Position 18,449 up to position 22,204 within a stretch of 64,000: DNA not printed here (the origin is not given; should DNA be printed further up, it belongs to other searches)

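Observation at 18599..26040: Tandem pair of giant orphan paralogs (1151 and 1311 aa) with no recognisable domain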

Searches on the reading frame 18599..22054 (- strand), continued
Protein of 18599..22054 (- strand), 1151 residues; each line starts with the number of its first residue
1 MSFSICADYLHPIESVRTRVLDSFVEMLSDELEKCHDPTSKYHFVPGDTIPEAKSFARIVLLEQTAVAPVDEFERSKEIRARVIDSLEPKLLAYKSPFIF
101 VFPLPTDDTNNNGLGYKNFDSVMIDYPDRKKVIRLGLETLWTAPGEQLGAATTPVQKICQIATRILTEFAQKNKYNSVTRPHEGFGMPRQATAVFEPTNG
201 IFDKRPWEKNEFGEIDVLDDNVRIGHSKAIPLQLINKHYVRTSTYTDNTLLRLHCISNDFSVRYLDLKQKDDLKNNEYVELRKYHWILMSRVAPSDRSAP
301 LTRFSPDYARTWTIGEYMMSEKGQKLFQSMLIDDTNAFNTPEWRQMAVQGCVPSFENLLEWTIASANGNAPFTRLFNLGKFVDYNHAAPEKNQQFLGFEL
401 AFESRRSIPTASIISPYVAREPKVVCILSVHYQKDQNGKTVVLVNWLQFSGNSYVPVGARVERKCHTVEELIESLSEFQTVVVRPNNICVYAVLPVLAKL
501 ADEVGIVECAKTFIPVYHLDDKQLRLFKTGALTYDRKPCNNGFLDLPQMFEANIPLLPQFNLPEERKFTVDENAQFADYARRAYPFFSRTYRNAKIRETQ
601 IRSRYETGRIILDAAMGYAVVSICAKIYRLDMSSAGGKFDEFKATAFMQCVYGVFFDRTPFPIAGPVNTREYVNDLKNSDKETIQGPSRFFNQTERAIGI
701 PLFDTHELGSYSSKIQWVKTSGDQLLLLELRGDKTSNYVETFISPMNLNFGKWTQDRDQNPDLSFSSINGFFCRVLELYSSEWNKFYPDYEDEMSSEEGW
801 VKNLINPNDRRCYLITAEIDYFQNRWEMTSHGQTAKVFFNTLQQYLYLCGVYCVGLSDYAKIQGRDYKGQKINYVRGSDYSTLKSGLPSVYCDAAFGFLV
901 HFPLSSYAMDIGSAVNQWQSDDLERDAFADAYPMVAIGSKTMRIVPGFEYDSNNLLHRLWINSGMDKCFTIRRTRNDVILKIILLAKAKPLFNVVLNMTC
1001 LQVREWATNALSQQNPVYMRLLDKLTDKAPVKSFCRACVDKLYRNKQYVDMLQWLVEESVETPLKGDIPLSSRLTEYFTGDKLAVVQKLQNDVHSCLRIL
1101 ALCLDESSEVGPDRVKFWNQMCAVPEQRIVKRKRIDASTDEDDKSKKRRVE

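Call 87: find_encoding_contigs(protein=P0012, flank=10000, max_places=2)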
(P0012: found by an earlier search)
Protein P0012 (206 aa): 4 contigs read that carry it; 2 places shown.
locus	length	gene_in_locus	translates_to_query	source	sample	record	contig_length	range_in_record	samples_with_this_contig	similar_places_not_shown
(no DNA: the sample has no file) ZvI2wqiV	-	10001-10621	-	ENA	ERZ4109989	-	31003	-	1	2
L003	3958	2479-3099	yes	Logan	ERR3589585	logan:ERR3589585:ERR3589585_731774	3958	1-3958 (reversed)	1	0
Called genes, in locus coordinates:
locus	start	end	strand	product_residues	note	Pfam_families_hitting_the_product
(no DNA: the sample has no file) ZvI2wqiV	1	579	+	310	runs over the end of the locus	-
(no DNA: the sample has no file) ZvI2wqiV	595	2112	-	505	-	-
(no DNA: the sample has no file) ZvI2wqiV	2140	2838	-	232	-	-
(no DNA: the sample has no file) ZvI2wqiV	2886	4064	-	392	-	-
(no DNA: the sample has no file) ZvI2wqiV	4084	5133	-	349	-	-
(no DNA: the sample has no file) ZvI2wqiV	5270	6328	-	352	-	-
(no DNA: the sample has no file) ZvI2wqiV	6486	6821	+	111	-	-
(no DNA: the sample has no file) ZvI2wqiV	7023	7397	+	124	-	-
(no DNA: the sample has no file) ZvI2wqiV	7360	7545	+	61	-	-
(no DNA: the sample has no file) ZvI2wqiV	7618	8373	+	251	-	-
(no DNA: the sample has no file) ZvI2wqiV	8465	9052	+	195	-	-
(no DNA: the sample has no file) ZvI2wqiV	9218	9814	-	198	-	-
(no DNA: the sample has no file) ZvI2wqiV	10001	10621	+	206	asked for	-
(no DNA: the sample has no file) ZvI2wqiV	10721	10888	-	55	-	-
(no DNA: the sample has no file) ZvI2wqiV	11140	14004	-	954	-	-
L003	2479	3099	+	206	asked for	-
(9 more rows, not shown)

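Call 97: find_encoding_contigs(protein=P0015, flank=10000, max_places=3)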
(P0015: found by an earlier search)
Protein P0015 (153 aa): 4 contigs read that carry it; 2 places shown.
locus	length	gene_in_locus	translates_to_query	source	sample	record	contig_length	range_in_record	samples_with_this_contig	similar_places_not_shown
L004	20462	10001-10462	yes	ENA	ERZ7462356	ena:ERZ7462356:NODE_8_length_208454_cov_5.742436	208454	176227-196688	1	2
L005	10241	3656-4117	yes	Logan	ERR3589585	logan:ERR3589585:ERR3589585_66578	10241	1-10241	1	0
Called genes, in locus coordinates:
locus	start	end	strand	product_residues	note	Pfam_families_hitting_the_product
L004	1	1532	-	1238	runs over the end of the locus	-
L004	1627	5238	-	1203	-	-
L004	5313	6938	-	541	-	-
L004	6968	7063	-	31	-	-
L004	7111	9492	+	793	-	-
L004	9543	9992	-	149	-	-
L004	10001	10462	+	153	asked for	-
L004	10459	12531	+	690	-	-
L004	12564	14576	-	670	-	-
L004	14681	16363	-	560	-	PF00082:Peptidase_S8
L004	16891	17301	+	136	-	-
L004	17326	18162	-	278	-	-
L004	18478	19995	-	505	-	-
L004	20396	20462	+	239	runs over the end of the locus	-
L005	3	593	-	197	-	?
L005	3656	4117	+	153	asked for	-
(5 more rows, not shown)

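Call 104: find_encoding_contigs(protein=P0013, flank=10000, max_places=3)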
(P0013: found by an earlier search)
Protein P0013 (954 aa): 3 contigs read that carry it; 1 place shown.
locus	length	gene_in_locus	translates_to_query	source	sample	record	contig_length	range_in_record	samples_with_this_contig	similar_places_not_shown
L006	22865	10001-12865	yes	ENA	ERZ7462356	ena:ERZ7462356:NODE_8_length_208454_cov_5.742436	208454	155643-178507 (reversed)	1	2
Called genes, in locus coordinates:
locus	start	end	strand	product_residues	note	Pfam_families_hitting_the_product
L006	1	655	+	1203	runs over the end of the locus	-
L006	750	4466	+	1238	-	-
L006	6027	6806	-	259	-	-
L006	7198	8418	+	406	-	PF25390:WD40_RLD, PF25384:Alsin_RLD (faint), PF13540:RCC1_2, PF00415:RCC1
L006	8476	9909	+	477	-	-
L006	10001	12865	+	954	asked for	-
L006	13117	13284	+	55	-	-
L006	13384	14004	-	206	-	-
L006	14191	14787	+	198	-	-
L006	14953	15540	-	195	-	-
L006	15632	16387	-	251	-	-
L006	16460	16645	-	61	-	-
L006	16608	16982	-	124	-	-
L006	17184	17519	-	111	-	-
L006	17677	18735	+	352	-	-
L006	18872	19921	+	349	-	-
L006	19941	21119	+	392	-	-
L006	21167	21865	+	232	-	-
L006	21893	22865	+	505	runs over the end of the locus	-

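Call 105: list_cluster_members(proteins=[L006:21167-21865:+, L006:19941-21119:+, L004:18478-19995:-, L004:17326-18162:-])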
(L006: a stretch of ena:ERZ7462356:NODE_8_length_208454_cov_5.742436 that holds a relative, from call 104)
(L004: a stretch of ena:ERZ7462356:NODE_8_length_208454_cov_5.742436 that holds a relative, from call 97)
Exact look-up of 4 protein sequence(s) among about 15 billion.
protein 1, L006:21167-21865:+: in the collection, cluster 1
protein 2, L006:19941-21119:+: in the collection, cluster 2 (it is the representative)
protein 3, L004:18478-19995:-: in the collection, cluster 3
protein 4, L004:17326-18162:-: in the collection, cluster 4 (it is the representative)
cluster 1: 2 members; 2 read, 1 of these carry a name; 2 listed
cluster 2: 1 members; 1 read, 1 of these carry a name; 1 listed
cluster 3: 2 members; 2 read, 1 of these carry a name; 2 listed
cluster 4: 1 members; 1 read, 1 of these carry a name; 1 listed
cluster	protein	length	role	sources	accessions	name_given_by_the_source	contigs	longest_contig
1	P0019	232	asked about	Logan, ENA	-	-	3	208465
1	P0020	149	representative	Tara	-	strand:+ start:4076 stop:4525 length:450 start_codon:yes stop_codon:yes gene_type:complete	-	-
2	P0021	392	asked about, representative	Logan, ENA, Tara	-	strand:+ start:2601 stop:3779 length:1179 start_codon:yes stop_codon:yes ...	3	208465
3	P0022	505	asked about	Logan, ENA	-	-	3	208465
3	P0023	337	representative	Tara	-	strand:+ start:54 stop:1067 length:1014 start_codon:yes stop_codon:yes gene_type:complete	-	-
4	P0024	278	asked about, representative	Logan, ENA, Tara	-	strand:+ start:1383 stop:2219 length:837 start_codon:yes stop_codon:yes gene_type:complete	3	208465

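Call 106: find_encoding_contigs(protein=P0019, flank=10000, max_places=3)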
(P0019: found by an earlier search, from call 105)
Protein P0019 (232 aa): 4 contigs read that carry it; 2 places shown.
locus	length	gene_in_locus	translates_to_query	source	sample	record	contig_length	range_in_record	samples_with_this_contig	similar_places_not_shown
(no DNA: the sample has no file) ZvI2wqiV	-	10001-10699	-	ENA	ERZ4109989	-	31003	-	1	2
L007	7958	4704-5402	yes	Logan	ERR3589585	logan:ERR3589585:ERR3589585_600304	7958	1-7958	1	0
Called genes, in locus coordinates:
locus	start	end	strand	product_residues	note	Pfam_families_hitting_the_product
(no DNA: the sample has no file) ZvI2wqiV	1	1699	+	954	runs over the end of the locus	-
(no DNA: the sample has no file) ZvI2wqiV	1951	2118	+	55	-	-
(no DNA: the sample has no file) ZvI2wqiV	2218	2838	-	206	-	-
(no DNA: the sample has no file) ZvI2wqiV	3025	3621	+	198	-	-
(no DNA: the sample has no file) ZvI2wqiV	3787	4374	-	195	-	-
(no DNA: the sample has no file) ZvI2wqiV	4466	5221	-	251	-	-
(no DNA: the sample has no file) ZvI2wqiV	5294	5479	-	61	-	-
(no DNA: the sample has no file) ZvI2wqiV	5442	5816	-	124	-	-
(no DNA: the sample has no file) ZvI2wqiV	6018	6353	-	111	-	-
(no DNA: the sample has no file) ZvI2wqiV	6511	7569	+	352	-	-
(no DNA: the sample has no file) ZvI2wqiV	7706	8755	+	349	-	-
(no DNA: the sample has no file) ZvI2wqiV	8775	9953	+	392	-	-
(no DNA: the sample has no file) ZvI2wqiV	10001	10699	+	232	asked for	-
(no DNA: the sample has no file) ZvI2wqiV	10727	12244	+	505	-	-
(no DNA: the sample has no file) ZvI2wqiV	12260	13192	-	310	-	-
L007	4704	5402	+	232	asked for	-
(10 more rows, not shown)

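Call 107: find_encoding_contigs(protein=P0022, flank=10000, max_places=3)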
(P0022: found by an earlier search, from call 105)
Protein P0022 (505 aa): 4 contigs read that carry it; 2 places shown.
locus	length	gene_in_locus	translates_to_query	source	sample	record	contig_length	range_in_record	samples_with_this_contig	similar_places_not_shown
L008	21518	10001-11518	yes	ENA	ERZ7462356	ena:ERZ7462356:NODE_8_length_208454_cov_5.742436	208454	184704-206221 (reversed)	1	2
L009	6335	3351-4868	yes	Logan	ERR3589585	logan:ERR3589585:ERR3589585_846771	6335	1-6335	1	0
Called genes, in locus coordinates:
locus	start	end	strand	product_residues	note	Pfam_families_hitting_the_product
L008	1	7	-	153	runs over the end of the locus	-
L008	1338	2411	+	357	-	-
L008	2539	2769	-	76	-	-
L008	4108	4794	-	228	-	-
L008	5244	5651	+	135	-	-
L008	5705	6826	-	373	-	PF00481:PP2C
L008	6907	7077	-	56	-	-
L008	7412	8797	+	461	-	-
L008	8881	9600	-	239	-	-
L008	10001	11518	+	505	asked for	-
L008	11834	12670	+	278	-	-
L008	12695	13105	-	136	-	-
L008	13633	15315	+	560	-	PF00082:Peptidase_S8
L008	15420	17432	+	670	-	-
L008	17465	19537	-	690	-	-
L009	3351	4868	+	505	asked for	-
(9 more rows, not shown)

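Call 116: search_protein_families(library=ncbifam, alignment_id=A3, max_evalue=1)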
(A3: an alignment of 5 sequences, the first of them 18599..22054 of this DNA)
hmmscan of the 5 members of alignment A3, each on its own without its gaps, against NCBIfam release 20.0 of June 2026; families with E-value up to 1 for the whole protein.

A. member 1, window:18599-22054:- (1151 aa): 0 families

B. families by the number of members that match (of 5 scanned): 0 families
